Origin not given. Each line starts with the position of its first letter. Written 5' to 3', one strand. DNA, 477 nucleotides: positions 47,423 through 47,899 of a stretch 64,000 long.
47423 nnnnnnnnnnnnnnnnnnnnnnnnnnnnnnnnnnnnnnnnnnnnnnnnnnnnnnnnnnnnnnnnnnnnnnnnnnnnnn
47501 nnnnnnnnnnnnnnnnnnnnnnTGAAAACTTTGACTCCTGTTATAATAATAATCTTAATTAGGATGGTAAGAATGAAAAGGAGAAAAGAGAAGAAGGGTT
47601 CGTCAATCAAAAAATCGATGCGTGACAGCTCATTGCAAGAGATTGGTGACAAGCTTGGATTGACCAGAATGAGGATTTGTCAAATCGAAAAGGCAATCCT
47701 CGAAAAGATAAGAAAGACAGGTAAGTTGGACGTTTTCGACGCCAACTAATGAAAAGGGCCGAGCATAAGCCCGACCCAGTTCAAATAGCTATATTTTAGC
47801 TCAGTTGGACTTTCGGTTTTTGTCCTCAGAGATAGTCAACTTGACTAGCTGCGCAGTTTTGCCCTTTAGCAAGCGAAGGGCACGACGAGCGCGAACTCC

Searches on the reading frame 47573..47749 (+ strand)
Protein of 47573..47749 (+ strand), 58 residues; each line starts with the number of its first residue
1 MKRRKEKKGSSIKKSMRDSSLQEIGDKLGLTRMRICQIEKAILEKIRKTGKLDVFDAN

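Call 3: search_protein_families(library=pfam, proteins=[window:47573-47749:+], max_evalue=1)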
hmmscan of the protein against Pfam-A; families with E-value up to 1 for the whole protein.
window:47573-47749:+ (58 aa): 2 families
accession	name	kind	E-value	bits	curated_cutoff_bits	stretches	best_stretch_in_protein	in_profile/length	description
PF04545.22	Sigma70_r4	-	1e-09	38.2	24.1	1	17-48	19-50/50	Sigma-70, region 4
PF16509.11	KORA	-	0.025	15.2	26.7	1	22-48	34-60/84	TrfB plasmid transcriptional repressor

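Call 4: search_protein_families(library=phrogs, proteins=[window:47573-47749:+], max_evalue=0.01)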
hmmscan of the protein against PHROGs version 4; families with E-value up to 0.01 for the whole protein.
window:47573-47749:+ (58 aa): 1 family
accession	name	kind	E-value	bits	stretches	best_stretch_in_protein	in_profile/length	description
phrog_351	-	transcription regulation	4.6e-07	29.8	1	12-50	684-726/928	RNA polymerase sigma factor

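Call 7: search_dna_similar(query=window:47573-47749:+, collection=phages, mode=protein, max_evalue=0.01, max_rows=30)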
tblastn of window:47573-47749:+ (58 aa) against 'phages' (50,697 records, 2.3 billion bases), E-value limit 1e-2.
No match.

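Call 12: find_homologous_proteins(query=window:47573-47749:+, max_evalue=0.001)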
Query window:47573-47749:+ (58 aa): 157 proteins with E <= 0.001 among 733 candidates; the best 120 are listed.
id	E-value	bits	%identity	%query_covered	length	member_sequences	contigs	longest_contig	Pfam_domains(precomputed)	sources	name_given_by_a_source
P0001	1.8e-27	110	100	100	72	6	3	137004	PF04545.23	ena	-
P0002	3.2e-23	97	84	100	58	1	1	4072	PF04545.23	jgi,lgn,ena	-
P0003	3.9e-23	97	84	100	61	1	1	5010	PF04545.23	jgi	-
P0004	5.0e-15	72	77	83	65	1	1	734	PF04545.23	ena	-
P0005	5.6e-15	71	70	97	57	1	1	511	PF04545.23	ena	-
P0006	6.1e-15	71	74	86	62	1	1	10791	PF04545.23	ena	-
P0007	9.0e-15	71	78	79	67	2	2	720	PF04545.23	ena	-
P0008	1.2e-14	71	66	100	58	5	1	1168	PF04545.23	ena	-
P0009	1.2e-14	70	82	76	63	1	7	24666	PF04545.23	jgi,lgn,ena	-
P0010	1.3e-14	70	84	76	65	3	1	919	PF04545.23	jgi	-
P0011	1.3e-14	70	80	79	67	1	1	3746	PF04545.23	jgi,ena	-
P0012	1.3e-14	70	69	95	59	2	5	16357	PF04545.23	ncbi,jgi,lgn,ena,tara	jgi:DNA-directed RNA polymerase sigma subunit (sigma70/sigma32)|tara:strand:- start:2386 stop:2565 l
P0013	1.4e-14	70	78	69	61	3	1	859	PF04545.23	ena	-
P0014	2.0e-14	70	66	97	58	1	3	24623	PF04545.23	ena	-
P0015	3.0e-14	69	73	83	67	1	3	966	PF04545.23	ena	-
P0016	3.0e-14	69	78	79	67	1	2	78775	PF04545.23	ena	-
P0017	3.3e-14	69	76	79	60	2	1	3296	PF04545.23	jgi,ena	-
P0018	4.0e-14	69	78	71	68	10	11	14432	PF04545.23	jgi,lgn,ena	jgi:DNA-directed RNA polymerase specialized sigma subunit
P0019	5.2e-14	69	65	95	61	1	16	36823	PF04545.23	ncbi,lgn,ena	-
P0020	1.5e-13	67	69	93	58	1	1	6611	PF04545.23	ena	-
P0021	2.2e-13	67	68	95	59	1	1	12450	PF04545.23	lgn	-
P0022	2.2e-13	67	71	90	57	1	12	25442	PF04545.23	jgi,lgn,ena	-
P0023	3.8e-13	66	63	97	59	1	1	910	PF04545.23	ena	-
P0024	4.0e-13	66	67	93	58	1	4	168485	PF04545.23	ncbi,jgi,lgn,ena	-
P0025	4.7e-13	66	71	84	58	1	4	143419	PF04545.23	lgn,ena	-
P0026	4.8e-13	66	71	84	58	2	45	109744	PF04545.23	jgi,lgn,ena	jgi:DNA-directed RNA polymerase sigma subunit (sigma70/sigma32)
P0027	5.1e-13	65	67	88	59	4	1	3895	PF04545.23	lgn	-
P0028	5.3e-13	65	66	91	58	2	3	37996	PF04545.23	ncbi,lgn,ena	-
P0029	5.8e-13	65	67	95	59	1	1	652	PF04545.23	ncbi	-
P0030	7.3e-13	65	71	84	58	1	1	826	PF04545.23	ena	-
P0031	1.4e-12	64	71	71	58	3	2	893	PF04545.23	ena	-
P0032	1.5e-12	64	69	84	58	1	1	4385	PF04545.23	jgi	-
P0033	2.1e-12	64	76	78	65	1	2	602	PF04545.23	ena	-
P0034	2.1e-12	63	68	91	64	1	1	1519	PF04545.23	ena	-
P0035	3.0e-12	63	67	93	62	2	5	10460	PF04545.23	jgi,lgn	jgi:DNA-directed RNA polymerase specialized sigma subunit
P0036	6.0e-12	62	63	95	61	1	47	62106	PF04545.23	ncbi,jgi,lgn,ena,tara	tara:strand:- start:521 stop:706 length:186 start_codon:yes stop_codon:yes gene_type:complete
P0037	6.4e-12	62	63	95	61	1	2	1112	PF04545.23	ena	-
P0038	1.7e-11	61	62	95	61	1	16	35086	PF04545.23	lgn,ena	-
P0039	2.4e-11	60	78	69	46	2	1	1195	PF04545.23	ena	-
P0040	7.3e-10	56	75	69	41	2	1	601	PF04545.23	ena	-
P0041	2.9e-6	44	59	64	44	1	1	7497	PF04545.23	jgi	jgi:DNA-directed RNA polymerase sigma subunit (sigma70/sigma32)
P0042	4.4e-6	44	66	60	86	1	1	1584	PF04545.23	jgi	jgi:DNA-directed RNA polymerase sigma subunit (sigma70/sigma32)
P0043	2.5e-5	42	60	60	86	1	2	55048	PF04545.23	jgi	jgi:hypothetical protein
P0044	2.7e-5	41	67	57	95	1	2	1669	PF04545.23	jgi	jgi:DNA-binding CsgD family transcriptional regulator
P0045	5.2e-5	41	80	52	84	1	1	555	PF04545.23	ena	-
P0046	5.2e-5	41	61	62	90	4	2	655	PF04545.23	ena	-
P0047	5.5e-5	40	78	47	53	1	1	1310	PF04545.23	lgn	-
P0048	5.5e-5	40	79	33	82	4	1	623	PF04545.23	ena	-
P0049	7.2e-5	40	70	52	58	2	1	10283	PF04545.23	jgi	jgi:DNA-directed RNA polymerase sigma subunit (sigma70/sigma32)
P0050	7.5e-5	40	63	60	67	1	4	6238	PF04545.23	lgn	-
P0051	8.6e-5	40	59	76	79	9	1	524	PF04545.23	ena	-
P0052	8.7e-5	40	79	33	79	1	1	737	PF04545.23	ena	-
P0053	9.7e-5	40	79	33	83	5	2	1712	PF04545.23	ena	-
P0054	9.8e-5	40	60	60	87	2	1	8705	PF04545.23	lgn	-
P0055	1.2e-4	39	56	74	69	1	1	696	PF04545.23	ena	-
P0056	1.3e-4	39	56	71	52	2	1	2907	PF04545.23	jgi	-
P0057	1.3e-4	39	72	43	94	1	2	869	PF04545.23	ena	-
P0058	1.4e-4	39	60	60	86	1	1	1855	PF04545.23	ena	-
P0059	1.5e-4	39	55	69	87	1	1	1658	PF04545.23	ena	-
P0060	1.5e-4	39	51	84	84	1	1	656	PF04545.23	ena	-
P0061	1.5e-4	39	72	43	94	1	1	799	PF04545.23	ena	-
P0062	1.5e-4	39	48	83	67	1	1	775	PF04545.23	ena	-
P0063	1.6e-4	39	69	50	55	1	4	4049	PF04545.23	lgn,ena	-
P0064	1.6e-4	39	47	84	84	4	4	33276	PF04545.23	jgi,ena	-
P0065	1.6e-4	39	72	50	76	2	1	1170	PF04545.23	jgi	-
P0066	1.7e-4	39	78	47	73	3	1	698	PF04545.23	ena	-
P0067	1.8e-4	39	72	50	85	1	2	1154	PF04545.23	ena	-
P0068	1.8e-4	39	76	50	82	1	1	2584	PF04545.23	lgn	-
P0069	1.8e-4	39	63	60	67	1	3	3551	PF04545.23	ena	-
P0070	2.0e-4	39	70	52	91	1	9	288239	PF04545.23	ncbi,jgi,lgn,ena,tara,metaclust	tara:strand:+ start:19162 stop:19437 length:276 start_codon:yes stop_codon:yes gene_type:complete|me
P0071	2.0e-4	39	72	50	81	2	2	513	PF04545.23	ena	-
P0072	2.2e-4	39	69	60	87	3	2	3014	PF04545.23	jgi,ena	jgi:hypothetical protein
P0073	2.3e-4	39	69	50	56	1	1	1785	PF04545.23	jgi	-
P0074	2.3e-4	39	79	48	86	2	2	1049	PF04545.23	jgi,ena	-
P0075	2.3e-4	39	51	88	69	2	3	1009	PF04545.23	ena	-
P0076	2.5e-4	38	68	59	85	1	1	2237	PF04545.23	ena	-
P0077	2.6e-4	38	65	59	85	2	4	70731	PF04545.23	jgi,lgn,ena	jgi:hypothetical protein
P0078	2.6e-4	38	72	50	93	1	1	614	PF04545.23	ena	-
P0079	2.7e-4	38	48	83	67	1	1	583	PF04545.23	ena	-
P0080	2.7e-4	38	57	60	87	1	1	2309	PF04545.23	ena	-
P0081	2.8e-4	38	70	52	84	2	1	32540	PF04545.23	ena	-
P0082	2.9e-4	38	62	64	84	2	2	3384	PF04545.23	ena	-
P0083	3.0e-4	38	72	50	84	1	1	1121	PF04545.23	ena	-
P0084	3.0e-4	38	59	74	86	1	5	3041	PF04545.23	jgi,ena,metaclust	metaclust:\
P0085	3.2e-4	38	63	60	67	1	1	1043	PF04545.23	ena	-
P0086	3.3e-4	38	60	69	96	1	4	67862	PF04545.23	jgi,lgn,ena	-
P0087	3.5e-4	38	77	52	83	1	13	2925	PF04545.23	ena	-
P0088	3.6e-4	38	71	53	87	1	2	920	PF04545.23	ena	-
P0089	4.0e-4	38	72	50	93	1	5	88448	PF04545.23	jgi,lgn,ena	-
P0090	4.0e-4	38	75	48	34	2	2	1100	PF04545.23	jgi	jgi:DNA-directed RNA polymerase specialized sigma subunit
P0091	4.1e-4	38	72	50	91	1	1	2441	PF04545.23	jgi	-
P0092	4.1e-4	38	64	62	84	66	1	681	PF04545.23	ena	-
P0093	4.1e-4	38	60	60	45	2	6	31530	PF04545.23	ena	-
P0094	4.1e-4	38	72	50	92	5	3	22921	PF04545.23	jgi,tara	tara:strand:+ start:83 stop:361 length:279 start_codon:yes stop_codon:yes gene_type:complete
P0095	4.2e-4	38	59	59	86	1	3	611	PF04545.23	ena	-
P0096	4.2e-4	38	54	71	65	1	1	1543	PF04545.23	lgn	-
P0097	4.3e-4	38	75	48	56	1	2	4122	PF04545.23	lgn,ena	-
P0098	4.4e-4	38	70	52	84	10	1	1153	PF04545.23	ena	-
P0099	4.5e-4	38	57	60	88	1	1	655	PF04545.23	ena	-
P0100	4.6e-4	38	60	60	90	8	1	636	PF04545.23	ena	-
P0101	4.8e-4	38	56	64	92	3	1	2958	PF04545.23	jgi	-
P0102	4.8e-4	38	60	60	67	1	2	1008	PF04545.23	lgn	-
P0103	4.8e-4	38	55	76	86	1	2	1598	PF04545.23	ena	-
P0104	5.0e-4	38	70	52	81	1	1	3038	PF04545.23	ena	-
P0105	5.0e-4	38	79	48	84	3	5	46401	PF04545.23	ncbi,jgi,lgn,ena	-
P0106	5.0e-4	38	65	59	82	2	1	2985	PF04545.23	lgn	-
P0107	5.1e-4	38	69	50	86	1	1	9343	PF04545.23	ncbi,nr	ncbi:hypothetical protein HN588_07430 [Candidatus Bathyarchaeota archaeon]|nr:hypothetical protein [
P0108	5.2e-4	37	72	50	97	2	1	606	PF04545.23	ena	-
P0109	5.3e-4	37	79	48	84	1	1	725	PF04545.23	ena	-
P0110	5.3e-4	37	79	48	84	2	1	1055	PF04545.23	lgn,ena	-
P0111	5.4e-4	37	52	86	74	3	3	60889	PF04545.23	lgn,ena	-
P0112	5.5e-4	37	71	48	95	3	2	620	PF04545.23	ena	-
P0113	5.5e-4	37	64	62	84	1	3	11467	PF04545.23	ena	-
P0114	5.6e-4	37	47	84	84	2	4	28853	PF04545.23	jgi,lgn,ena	-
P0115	5.6e-4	37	49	78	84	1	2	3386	PF04545.23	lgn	-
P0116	5.6e-4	37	79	48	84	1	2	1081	PF04545.23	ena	-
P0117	5.6e-4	37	57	62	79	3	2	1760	PF04545.23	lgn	-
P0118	5.7e-4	37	58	62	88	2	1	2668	PF04545.23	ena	-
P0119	5.8e-4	37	79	48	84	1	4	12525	PF04545.23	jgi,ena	jgi:hypothetical protein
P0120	5.9e-4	37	75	48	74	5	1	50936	PF04545.23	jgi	-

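Call 16: list_cluster_members(proteins=[P0012, P0019, P0024, P0028, P0036, P0070, P0105, P0029])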
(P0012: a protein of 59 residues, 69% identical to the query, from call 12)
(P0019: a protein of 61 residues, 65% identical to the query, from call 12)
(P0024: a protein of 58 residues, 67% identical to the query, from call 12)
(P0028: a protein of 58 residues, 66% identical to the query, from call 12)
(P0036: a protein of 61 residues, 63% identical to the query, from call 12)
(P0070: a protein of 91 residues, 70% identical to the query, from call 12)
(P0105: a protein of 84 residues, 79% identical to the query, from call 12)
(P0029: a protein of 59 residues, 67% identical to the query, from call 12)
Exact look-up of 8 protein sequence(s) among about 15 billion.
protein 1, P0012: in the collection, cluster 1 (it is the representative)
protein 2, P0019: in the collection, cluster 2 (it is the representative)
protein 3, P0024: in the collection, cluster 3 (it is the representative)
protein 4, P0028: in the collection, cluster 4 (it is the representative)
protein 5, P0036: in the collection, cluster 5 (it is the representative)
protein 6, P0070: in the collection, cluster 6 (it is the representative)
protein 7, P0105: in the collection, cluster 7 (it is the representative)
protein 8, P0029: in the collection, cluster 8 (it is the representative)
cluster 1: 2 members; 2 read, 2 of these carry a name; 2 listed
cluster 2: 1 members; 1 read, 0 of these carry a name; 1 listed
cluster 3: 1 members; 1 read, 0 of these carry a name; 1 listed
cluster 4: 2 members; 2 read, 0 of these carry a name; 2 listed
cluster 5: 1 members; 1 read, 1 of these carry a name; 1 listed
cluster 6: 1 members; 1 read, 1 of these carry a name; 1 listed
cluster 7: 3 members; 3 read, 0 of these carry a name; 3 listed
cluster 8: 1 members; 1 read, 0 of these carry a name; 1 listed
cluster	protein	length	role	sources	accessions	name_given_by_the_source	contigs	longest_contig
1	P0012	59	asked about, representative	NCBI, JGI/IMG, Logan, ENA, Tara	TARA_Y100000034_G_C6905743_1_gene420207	DNA-directed RNA polymerase sigma subunit (sigma70/sigma32) | strand:- start:2386 stop:2565 length:180 start_codon:yes stop_codon:yes gene_type:complete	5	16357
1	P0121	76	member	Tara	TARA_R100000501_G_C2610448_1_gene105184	strand:+ start:788 stop:1018 length:231 start_codon:yes stop_codon:yes gene_type:complete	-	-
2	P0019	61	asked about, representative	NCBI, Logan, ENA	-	-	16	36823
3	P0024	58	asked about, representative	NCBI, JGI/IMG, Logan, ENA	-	-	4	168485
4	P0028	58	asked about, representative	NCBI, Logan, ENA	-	-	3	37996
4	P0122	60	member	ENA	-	-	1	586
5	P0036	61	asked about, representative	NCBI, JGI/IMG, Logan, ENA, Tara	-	strand:- start:521 stop:706 length:186 start_codon:yes stop_codon:yes gene_type:complete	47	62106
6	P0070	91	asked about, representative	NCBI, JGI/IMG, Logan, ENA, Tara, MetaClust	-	strand:+ start:19162 stop:19437 length:276 start_codon:yes stop_codon:yes ... | TARA_125_MIX_0.22-3_scaffold437566_2_gene570073 "" ""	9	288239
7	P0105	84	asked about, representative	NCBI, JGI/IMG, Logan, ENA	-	-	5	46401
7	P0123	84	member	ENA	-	-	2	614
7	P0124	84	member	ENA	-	-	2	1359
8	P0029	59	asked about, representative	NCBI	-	-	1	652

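Call 17: find_encoding_contigs(protein=P0024, flank=10000, max_places=3)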
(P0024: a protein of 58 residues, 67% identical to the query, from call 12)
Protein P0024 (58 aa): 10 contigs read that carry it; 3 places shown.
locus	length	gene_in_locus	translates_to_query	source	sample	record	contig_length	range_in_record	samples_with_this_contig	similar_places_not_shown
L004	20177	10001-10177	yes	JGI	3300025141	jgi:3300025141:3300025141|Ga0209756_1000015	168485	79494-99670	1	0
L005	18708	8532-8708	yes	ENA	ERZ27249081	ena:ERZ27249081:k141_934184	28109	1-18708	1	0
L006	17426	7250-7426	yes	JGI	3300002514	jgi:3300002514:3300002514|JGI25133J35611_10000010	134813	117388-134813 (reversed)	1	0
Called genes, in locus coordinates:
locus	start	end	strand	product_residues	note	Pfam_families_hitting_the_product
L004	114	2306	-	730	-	PF13884:Peptidase_S74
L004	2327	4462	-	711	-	-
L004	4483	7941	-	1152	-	PF12219:End_tail_spike (faint)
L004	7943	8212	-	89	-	-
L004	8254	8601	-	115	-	-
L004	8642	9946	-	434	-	PF13638:PIN_4, PF02562:PhoH, PF13604:AAA_30 (weak), PF13245:AAA_19 (faint)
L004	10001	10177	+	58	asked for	PF04545:Sigma70_r4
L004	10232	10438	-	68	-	PF07432:Hc1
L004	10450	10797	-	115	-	-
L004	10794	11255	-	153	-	-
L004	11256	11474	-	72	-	-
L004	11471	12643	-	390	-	-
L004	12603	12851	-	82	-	-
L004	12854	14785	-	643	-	PF08298:AAA_PrkA, PF06798:PrkA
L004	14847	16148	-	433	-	PF04293:SpoVR, PF24755:SpoVR_C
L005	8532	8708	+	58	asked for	PF04545:Sigma70_r4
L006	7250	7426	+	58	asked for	PF04545:Sigma70_r4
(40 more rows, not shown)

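Call 18: find_encoding_contigs(protein=P0070, flank=10000, max_places=3)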
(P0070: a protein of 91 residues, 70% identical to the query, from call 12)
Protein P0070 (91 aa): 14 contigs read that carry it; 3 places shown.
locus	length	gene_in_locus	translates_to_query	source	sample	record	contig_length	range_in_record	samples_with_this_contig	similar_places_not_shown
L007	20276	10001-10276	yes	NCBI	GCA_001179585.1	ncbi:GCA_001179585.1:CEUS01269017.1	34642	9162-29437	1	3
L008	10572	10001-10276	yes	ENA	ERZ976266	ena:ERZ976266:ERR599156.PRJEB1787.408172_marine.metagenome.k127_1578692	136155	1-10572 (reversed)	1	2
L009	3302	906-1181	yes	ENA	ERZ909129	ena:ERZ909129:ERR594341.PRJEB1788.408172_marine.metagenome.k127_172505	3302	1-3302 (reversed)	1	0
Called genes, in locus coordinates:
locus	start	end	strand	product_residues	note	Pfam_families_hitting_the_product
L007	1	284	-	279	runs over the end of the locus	PF01370:Epimerase, PF16363:GDP_Man_Dehyd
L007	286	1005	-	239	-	PF00483:NTP_transferase, PF12804:NTP_transf_3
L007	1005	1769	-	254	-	-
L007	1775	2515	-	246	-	PF01596:Methyltransf_3, PF13578:Methyltransf_24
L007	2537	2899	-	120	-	PF07883:Cupin_2 (weak)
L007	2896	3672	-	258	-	PF00294:PfkB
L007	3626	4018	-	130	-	PF01467:CTP_transf_like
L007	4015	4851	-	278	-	PF01075:Glyco_transf_9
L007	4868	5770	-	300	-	PF00534:Glycos_transf_1, PF13692:Glyco_trans_1_4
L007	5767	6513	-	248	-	PF00535:Glycos_transf_2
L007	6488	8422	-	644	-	PF00535:Glycos_transf_2 (faint)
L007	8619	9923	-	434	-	PF13638:PIN_4, PF02562:PhoH, PF13245:AAA_19 (weak), PF13604:AAA_30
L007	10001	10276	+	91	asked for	PF04545:Sigma70_r4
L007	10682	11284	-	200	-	-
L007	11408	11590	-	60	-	PF07432:Hc1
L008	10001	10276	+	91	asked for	PF04545:Sigma70_r4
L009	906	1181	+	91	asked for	PF04545:Sigma70_r4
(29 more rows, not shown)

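Call 23: search_solved_structures(query=A1, max_evalue=0.001, show_alignments=3)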
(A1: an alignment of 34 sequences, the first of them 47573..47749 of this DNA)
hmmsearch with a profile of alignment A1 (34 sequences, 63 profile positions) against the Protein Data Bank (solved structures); distinct sequences matched with E-value up to 0.001: 62 (the best 60 are shown).
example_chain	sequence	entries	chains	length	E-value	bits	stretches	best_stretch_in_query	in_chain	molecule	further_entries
3n97_A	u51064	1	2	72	1e-09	41.1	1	22-58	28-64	RNA polymerase sigma factor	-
1ku3_A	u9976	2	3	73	3.3e-09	39.5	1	22-55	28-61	sigma factor sigA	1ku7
1rio_H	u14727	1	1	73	3.6e-09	39.4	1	22-55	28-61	sigma factor SigA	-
4g6d_A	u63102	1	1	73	4.9e-09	38.9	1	22-56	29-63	RNA polymerase sigma factor rpoD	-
4g8x_A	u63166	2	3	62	1.3e-08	37.6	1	22-54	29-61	RNA polymerase sigma factor rpoD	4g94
6ono_B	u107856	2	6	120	1.6e-08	37.3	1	23-54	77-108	RNA polymerase sigma factor SigA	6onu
7kuf_B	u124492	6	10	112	2.3e-08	36.8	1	23-54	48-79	RNA polymerase sigma factor, DNA-directed RNA polymerase subunit beta chimera | RNA polymerase sigma factor SigA,DNA-directed RNA polymerase subunit beta | RNA 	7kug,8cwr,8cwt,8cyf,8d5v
1l9u_H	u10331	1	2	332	4e-08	36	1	22-55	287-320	SIGMA FACTOR SIGA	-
4xln_F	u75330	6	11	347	4.3e-08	35.9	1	22-55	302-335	RNA polymerase sigma factor SigA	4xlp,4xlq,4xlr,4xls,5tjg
8h3v_G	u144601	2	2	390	4.3e-08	35.9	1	23-54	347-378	RNA polymerase sigma factor SigA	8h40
3dxj_F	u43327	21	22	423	4.8e-08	35.7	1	22-55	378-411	RNA polymerase pricipal sigma factor (RpoD); CHAIN F, P | RNA polymerase sigma factor | RNA polymerase sigma factor SigA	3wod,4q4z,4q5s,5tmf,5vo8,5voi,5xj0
1iw7_F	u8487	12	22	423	4.8e-08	35.7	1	22-55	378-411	RNA polymerase sigma-70 subunit | principal sigma factor | DNA-directed RNA polymerase sigma chain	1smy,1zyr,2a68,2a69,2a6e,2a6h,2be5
1l9z_H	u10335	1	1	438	5.3e-08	35.6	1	22-55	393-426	SIGMA FACTOR SIGA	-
7ckq_F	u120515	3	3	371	5.7e-08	35.5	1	22-56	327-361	RNA polymerase sigma factor SigA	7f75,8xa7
8gzg_F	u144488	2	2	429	1.1e-07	34.5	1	23-54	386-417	RNA polymerase sigma factor SigA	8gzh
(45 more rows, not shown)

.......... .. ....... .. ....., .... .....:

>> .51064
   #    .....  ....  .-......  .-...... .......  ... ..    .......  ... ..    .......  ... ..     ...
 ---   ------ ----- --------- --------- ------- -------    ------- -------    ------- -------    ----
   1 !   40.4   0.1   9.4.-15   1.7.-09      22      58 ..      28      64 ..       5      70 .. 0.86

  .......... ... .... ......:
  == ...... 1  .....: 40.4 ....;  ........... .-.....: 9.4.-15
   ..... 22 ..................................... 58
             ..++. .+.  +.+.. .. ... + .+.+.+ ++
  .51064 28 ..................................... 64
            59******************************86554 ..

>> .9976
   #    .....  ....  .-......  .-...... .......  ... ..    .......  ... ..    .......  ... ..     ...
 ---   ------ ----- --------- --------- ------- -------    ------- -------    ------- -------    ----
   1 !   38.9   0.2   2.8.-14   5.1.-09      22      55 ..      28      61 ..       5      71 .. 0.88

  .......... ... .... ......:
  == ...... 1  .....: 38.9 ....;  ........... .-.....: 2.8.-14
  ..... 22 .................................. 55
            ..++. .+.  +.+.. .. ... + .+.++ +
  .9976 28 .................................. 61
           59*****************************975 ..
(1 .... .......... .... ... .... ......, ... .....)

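Call 27: find_related_loci(query=A1, collection=viral_contigs, flank=3000)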
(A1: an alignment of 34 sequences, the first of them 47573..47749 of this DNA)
Query A1 (58 aa) in viral_contigs; peptide patterns used: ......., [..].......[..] (x = any residue, [..] = any of these).
401 stretches matched a pattern; 251 encode a relative of the query (tblastn E <= 1e-3); the best 80 are kept; 80 distinct loci.
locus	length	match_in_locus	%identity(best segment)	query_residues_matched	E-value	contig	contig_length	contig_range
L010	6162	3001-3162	67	2-55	2e-18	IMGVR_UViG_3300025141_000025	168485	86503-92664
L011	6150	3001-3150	70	6-55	2e-17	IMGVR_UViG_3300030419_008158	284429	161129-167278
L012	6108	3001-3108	64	14-49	1e-11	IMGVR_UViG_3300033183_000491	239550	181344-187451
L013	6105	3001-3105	66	15-49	2e-11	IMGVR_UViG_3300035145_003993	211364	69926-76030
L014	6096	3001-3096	66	18-49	5e-11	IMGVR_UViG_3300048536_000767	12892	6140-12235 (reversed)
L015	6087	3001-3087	72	20-48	6e-11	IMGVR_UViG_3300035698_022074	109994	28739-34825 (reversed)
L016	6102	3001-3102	65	20-52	9e-11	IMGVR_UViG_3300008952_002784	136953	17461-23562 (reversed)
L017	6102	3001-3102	65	20-52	9e-11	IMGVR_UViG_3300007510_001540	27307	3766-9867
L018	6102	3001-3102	65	20-53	1e-10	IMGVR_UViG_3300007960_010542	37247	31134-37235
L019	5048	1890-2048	43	5-57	1e-10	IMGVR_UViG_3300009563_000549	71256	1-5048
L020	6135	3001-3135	51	9-53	2e-10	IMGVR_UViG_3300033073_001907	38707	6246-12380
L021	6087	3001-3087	79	20-48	1e-10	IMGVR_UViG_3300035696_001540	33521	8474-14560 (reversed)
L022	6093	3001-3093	71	20-50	2e-10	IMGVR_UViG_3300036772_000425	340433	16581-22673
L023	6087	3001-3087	72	20-48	2e-10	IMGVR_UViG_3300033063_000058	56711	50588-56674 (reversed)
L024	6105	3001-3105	63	12-46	2e-10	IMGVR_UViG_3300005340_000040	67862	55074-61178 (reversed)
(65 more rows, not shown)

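Call 30: search_dna_similar(query=P0070, collection=phages, mode=protein, max_evalue=0.1, max_rows=25)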
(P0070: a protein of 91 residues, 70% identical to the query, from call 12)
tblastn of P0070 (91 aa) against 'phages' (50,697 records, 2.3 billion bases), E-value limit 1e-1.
Records with a match: 7; places in all: 7; records where one place covers at least 80% of the query: 0.
Best place of each record, by identity: <60% 7.
By first word of the organism name: Enterococcus 2; Listeria 2; Microcystis 1; Staphylococcus 1; Bacteriophage 1.
By host as written in the record: - 2; Listeria monocytogenes 2; Microcystis sp. SG03 1; Staphylococcus aureus 1; Enterococcus faecalis 1.
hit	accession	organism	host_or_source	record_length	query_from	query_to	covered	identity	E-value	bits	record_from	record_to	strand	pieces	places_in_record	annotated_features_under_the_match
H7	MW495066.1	Microcystis phage MaAM05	Microcystis sp. SG03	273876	39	90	57%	46.4%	2e-5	46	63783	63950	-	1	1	rpoD: RNA polymerase sigma factor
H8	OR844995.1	Staphylococcus phage SA 1306 Kay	Staphylococcus aureus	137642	49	80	35%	53.1%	3e-2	37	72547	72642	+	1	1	record has no annotation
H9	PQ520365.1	Enterococcus phage IME_EF3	-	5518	49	80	35%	53.1%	4e-2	37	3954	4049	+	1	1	record has no annotation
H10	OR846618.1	Enterococcus phage Efs 1-1-1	Enterococcus faecalis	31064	49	80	35%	53.1%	4e-2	37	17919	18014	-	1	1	record has no annotation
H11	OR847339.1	Listeria phage LM 4-11-1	Listeria monocytogenes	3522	49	80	35%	53.1%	8e-2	36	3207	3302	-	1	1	record has no annotation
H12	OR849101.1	Listeria phage LM 4-14-1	Listeria monocytogenes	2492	49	80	35%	53.1%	8e-2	36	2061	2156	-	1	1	record has no annotation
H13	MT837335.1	Bacteriophage sp.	human fecal samples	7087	49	80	35%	50.0%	8e-2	36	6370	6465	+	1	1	record has no annotation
